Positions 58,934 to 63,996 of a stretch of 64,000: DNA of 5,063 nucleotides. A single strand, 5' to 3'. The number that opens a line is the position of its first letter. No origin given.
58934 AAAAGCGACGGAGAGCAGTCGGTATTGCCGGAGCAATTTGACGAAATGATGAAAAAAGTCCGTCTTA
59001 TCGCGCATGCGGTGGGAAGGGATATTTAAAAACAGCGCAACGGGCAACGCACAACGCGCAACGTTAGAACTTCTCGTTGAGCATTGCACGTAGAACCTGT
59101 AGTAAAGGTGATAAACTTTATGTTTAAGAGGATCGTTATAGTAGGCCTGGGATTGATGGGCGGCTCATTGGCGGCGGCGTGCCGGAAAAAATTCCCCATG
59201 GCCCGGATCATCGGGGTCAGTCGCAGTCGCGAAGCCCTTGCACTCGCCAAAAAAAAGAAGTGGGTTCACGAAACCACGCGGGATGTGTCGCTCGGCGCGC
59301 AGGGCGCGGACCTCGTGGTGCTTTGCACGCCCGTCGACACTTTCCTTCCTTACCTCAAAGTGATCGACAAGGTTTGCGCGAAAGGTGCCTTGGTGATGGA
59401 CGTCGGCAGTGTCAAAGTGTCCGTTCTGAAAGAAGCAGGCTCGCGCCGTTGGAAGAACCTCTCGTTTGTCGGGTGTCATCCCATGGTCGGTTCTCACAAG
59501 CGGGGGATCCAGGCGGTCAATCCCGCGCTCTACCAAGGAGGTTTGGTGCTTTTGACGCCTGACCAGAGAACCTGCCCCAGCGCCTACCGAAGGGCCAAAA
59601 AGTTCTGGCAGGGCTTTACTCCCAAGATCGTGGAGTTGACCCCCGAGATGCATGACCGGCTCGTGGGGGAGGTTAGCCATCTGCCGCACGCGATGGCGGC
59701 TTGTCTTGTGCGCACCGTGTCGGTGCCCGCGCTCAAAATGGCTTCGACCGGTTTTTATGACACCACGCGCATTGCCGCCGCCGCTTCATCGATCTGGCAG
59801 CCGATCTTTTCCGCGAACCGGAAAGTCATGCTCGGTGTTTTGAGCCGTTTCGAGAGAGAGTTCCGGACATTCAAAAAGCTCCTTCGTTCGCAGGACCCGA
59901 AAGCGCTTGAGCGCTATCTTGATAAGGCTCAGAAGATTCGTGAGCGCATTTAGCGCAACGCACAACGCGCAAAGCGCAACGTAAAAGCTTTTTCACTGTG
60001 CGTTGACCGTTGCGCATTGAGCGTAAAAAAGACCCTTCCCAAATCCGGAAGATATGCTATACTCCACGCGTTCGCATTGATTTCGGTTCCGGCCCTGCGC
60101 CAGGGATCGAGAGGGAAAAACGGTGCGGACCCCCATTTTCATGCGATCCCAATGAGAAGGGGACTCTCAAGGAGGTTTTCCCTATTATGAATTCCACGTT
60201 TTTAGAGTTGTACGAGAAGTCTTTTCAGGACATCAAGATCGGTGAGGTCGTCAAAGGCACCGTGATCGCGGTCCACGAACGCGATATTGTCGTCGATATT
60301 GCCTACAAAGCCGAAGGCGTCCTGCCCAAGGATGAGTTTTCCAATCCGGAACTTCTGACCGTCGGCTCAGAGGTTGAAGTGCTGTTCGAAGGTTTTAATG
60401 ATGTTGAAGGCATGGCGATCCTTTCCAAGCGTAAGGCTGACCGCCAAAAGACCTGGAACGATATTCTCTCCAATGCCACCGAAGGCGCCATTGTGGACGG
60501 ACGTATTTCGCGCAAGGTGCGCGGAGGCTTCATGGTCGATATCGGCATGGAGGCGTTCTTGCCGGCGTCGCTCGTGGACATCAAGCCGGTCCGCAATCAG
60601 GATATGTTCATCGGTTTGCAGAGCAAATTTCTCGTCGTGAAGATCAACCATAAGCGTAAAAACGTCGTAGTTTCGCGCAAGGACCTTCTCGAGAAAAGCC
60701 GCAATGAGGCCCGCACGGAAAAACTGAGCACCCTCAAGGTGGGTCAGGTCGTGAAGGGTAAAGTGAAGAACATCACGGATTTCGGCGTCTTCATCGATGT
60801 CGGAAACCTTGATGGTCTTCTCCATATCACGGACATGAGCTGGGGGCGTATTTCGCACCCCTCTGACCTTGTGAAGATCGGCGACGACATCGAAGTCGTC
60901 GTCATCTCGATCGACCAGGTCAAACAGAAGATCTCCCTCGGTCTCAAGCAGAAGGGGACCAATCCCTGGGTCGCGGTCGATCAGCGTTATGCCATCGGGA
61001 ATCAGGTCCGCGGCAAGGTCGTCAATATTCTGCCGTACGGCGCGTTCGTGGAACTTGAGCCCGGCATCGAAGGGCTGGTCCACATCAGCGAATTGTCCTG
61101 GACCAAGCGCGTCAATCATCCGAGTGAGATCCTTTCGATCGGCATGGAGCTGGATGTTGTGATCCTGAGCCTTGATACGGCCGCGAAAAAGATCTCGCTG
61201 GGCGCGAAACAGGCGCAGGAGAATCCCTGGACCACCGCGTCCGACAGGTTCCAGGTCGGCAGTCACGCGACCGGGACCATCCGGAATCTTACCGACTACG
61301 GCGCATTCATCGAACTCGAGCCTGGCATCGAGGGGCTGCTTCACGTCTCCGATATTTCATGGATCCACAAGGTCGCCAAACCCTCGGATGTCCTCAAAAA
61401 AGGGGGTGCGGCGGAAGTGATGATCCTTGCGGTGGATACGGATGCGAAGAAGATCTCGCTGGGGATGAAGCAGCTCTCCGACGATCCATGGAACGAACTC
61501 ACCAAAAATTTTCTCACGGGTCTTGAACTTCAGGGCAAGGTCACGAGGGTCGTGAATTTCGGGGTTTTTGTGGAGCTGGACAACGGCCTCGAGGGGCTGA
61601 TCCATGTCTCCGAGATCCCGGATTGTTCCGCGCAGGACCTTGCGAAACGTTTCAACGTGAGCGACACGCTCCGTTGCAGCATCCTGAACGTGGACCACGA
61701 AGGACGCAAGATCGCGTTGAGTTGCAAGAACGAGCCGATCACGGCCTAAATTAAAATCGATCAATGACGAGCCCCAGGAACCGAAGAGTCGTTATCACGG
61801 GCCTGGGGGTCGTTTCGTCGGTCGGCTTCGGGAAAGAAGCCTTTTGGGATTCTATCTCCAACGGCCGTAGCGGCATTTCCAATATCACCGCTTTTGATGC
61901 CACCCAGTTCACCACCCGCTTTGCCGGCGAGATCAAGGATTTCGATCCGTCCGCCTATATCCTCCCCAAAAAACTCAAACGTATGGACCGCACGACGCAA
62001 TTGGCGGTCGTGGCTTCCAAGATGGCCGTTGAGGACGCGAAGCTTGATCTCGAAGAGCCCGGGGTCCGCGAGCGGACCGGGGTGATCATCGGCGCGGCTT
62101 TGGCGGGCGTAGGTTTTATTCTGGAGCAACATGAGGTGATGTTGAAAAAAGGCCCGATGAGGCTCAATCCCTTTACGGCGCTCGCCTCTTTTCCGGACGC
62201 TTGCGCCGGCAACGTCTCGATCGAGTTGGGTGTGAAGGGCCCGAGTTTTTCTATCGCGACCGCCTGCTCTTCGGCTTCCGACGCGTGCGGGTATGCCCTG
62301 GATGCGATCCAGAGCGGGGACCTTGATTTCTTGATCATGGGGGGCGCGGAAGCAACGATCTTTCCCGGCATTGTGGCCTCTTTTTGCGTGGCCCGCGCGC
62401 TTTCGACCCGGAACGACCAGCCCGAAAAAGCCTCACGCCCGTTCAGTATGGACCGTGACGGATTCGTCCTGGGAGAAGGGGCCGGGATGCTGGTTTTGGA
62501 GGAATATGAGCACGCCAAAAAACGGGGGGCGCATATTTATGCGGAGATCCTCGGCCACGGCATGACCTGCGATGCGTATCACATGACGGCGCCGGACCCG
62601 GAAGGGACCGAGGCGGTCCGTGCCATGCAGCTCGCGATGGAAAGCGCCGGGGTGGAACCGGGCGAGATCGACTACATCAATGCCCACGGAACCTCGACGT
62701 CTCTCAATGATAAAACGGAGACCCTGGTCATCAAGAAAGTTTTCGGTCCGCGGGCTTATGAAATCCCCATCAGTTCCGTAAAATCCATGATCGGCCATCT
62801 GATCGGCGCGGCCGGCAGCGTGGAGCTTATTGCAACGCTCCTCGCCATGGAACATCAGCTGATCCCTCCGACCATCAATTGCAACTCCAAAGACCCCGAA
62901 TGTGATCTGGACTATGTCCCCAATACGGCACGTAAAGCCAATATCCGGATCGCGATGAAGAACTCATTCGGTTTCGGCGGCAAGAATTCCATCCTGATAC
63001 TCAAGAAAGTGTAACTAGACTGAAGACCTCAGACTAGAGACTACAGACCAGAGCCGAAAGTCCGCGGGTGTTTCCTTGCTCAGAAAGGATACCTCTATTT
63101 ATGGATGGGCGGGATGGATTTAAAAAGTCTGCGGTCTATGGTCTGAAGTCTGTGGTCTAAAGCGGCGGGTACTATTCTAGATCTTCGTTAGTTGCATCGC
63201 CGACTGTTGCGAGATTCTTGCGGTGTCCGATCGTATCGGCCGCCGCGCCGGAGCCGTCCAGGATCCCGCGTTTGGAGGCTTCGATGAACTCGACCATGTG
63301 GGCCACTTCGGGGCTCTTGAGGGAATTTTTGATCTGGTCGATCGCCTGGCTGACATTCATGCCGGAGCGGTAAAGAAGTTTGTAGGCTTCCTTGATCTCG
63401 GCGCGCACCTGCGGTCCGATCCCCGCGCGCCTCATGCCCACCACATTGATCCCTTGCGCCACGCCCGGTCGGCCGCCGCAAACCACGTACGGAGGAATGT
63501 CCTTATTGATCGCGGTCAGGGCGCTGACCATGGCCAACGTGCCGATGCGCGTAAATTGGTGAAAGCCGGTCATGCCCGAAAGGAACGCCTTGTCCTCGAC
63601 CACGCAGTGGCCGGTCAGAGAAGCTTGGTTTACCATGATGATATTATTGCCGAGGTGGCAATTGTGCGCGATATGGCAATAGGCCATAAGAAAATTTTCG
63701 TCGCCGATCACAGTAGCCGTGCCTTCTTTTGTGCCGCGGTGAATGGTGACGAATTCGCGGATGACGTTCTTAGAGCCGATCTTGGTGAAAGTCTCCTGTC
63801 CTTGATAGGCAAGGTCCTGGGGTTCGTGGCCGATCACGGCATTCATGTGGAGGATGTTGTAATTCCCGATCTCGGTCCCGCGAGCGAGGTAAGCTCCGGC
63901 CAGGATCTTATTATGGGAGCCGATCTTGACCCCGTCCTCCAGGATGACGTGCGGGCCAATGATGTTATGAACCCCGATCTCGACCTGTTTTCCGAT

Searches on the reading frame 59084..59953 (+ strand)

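Call 62: search_protein_families(library=pfam, proteins=[window:59084-59953:+], max_evalue=0.001)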
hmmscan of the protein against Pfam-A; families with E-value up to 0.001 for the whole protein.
window:59084-59953:+ (289 aa): 4 families
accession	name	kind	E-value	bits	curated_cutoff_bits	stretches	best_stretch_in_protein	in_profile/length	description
PF02153.23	PDH_N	-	5.9e-31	107.5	26.5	1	29-183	1-153/154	Prephenate dehydrogenase, nucleotide-binding domain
PF20463.3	PDH_C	-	3.2e-17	63.2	22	1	186-280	1-101/102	Prephenate dehydrogenase, dimerization domain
PF03807.23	F420_oxidored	-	2.3e-06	28.5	21.6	1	16-107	1-91/94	NADP oxidoreductase coenzyme F420-dependent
PF03446.21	NAD_binding_2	-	5e-05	23.8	21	1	17-130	2-116/161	NAD binding domain of 6-phosphogluconate dehydrogenase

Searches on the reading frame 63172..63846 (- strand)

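Call 62: search_protein_families(library=pfam, proteins=[window:63172-63846:-], max_evalue=0.001)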
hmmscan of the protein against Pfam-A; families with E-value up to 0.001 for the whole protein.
window:63172-63846:- (224 aa): 2 families
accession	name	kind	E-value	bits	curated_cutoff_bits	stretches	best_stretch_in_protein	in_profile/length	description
PF13720.11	Acetyltransf_11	-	1.1e-27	96.6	24.5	1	116-195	1-81/82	Udp N-acetylglucosamine O-acyltransferase; Domain 2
PF00132.30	Hexapep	-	9e-11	41.4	27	1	45-76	2-33/36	Bacterial transferase hexapeptide (six repeats)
